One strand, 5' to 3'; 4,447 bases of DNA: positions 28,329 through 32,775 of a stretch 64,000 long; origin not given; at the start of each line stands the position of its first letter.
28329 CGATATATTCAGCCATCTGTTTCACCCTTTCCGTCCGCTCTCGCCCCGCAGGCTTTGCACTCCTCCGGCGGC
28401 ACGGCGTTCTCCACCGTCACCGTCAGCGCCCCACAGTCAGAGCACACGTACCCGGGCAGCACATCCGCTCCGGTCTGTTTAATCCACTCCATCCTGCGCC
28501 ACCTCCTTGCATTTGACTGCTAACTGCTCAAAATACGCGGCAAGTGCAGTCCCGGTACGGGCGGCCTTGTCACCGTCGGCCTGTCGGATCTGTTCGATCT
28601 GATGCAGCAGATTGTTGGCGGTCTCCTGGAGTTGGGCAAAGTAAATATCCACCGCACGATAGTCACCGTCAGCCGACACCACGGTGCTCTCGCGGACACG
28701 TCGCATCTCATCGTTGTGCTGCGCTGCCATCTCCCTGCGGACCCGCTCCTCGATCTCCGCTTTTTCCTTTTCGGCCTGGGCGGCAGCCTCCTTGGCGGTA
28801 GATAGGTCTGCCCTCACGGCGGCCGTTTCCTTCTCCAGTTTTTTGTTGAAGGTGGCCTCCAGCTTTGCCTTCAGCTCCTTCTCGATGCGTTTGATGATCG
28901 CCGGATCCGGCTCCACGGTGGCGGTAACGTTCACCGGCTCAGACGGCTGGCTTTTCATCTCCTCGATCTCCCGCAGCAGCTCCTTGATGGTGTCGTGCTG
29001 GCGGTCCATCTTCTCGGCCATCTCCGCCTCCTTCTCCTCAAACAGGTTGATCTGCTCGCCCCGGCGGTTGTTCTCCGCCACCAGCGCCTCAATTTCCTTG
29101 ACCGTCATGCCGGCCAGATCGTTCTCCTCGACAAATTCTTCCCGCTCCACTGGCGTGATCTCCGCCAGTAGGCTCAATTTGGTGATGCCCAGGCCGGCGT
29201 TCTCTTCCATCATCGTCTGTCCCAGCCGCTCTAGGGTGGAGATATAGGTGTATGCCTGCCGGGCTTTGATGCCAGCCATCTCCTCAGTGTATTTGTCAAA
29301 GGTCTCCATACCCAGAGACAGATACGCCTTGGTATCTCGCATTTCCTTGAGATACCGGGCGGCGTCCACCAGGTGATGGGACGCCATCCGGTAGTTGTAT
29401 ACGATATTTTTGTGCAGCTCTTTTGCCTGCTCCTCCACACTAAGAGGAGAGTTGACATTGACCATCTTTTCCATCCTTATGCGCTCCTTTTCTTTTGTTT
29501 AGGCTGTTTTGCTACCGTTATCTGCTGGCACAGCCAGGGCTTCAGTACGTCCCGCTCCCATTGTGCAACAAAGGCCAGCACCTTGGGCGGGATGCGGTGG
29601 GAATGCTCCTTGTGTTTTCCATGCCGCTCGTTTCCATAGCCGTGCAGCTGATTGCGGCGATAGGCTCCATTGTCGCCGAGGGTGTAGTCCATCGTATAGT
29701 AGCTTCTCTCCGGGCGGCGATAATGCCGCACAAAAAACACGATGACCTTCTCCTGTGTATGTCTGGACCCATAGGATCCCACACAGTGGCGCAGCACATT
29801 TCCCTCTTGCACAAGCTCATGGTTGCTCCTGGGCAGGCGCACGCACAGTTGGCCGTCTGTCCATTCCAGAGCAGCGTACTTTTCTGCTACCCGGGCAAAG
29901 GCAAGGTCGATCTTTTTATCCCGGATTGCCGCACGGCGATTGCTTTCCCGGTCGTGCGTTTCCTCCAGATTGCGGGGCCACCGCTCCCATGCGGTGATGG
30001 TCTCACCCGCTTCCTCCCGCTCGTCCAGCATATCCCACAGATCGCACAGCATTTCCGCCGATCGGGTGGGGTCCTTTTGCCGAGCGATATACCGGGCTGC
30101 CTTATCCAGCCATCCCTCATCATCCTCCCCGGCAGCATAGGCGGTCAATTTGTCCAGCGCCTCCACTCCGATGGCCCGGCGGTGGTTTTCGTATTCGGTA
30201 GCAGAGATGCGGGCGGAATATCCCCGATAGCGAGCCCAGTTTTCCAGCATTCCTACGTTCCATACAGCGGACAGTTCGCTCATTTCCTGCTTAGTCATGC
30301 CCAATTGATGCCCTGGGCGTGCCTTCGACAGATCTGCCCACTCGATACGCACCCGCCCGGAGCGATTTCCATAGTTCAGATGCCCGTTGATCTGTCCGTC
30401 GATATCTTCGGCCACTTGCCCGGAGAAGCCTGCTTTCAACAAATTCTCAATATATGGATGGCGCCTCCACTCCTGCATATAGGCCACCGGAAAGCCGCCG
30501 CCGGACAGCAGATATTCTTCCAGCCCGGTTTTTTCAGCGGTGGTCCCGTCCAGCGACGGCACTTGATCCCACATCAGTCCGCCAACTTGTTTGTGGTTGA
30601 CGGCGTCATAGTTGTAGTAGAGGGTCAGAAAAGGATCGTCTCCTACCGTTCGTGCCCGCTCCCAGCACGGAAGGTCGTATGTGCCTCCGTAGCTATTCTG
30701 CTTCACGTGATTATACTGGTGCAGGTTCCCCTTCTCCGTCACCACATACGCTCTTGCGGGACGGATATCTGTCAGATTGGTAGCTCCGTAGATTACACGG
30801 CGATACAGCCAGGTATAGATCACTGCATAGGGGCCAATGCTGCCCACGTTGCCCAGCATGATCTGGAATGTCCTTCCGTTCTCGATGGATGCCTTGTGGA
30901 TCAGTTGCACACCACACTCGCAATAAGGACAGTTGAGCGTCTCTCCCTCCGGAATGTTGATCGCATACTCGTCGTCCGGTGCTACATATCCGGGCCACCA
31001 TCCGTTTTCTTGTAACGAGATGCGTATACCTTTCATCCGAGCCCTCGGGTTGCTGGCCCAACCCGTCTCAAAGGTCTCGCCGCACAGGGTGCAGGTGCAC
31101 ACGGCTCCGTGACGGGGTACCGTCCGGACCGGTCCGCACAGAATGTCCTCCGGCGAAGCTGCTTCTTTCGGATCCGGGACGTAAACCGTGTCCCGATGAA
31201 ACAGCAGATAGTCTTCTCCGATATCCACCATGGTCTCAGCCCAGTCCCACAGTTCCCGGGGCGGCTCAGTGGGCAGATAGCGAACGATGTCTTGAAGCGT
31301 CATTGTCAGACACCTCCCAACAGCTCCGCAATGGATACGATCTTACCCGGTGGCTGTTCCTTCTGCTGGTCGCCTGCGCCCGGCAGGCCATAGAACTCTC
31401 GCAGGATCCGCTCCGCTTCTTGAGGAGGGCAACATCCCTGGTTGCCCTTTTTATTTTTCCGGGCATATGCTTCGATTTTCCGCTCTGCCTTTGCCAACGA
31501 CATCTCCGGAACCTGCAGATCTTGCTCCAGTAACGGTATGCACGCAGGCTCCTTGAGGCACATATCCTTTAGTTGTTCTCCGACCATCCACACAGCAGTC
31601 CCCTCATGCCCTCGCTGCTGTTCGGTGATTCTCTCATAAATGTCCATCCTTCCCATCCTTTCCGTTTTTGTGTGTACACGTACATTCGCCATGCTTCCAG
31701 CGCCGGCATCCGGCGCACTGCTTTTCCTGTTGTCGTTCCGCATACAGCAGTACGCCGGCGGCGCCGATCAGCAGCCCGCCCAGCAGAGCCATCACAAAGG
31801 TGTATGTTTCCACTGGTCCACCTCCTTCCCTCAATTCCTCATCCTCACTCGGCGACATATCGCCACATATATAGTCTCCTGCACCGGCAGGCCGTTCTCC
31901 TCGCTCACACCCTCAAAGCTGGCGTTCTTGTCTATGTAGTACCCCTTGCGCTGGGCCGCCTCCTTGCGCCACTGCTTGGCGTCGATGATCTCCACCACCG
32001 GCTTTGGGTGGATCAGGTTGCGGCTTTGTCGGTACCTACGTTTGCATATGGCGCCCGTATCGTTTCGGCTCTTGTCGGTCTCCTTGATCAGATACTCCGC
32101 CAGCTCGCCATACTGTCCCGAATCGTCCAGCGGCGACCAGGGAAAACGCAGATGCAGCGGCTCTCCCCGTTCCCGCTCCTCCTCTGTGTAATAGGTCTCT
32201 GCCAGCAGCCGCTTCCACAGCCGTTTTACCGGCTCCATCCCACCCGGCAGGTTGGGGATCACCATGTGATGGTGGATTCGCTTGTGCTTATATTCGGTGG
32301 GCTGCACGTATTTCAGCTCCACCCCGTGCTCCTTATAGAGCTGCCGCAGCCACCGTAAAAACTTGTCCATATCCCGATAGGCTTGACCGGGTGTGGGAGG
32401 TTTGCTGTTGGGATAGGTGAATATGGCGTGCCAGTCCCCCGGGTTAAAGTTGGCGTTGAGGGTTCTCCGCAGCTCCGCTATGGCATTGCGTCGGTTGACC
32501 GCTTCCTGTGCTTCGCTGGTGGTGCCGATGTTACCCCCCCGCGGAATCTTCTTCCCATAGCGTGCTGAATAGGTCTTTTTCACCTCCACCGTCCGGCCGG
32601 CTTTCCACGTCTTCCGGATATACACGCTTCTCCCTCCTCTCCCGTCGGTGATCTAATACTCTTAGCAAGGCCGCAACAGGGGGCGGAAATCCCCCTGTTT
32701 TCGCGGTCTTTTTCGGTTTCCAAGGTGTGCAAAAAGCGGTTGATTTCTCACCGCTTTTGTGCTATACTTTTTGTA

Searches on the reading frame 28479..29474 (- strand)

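Call 71: search_protein_families(library=pfam, proteins=[window:28479-29474:-], max_evalue=0.001)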
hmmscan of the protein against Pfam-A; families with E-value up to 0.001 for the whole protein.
window:28479-29474:- (331 aa): 1 family
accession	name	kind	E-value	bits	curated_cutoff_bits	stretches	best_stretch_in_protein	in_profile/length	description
PF11300.13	DUF3102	-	0.0001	23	24.4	1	49-134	36-128/129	Protein of unknown function (DUF3102)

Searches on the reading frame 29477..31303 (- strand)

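Call 71: search_protein_families(library=pfam, proteins=[window:29477-31303:-], max_evalue=0.001)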
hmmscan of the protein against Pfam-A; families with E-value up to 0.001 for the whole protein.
window:29477-31303:- (608 aa): 1 family
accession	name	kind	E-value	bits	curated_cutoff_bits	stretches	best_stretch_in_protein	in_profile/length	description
PF14284.11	PcfJ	-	7.4e-24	84.7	25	1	418-563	1-140/147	PcfJ-like protein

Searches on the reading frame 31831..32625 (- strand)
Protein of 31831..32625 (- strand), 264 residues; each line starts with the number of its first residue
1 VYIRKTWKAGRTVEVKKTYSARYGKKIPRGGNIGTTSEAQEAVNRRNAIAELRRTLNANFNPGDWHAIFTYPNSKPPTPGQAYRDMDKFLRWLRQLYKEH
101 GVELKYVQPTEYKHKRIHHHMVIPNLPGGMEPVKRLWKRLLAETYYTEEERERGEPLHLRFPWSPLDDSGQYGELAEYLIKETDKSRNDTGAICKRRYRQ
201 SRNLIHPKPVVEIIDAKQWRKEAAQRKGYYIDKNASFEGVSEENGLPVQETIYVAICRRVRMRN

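Call 71: search_protein_families(library=pfam, proteins=[window:31831-32625:-], max_evalue=0.001)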
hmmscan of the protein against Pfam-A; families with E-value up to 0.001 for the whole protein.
window:31831-32625:- (264 aa): 1 family
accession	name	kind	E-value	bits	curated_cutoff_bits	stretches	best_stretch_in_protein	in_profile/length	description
PF23343.2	REP_ORF2-G2P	-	1.9e-07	31.7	27.8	1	69-143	6-61/99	Replication-associated protein ORF2/G2P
